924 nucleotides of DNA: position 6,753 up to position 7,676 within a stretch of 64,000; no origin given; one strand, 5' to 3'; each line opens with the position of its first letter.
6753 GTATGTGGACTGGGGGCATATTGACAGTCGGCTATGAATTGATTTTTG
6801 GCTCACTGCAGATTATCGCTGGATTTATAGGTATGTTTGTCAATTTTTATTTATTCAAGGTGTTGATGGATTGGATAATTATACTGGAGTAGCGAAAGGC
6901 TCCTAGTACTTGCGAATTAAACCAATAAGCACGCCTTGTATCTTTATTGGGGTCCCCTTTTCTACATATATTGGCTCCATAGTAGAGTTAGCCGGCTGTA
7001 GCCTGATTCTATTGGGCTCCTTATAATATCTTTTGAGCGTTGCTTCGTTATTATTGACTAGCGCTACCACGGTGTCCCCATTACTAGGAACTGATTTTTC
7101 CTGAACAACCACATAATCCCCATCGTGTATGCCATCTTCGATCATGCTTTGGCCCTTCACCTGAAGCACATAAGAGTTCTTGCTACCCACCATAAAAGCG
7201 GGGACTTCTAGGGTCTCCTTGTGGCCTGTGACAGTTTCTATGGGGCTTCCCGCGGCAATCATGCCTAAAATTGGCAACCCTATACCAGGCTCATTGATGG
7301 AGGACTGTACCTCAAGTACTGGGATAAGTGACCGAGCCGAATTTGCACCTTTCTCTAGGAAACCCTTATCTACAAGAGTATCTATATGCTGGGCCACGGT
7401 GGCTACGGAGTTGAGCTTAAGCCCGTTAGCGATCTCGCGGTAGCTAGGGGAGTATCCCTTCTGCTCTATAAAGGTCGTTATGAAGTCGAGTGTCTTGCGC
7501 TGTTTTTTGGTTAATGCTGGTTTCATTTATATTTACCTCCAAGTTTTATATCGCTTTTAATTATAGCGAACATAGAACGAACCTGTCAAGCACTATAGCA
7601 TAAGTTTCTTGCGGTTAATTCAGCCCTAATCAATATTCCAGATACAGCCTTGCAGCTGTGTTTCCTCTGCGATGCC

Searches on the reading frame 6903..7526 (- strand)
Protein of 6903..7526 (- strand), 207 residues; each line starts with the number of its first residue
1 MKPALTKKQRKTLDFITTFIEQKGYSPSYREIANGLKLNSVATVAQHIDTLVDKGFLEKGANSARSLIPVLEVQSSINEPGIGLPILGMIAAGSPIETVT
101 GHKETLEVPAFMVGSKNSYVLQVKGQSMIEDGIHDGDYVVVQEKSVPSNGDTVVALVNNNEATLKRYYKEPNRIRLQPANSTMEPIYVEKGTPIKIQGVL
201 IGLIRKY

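Call 34: search_protein_families(library=pfam, proteins=[window:6903-7526:-], max_evalue=0.001)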
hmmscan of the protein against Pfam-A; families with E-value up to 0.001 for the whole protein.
window:6903-7526:- (207 aa): 2 families
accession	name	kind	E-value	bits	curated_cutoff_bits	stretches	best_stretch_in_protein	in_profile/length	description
PF00717.28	Peptidase_S24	-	2.2e-30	105.1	23.3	1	85-201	1-116/116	Peptidase S24-like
PF01726.22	LexA_DNA_bind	-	1.1e-16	60.8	23.7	1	4-65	3-64/65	LexA DNA binding domain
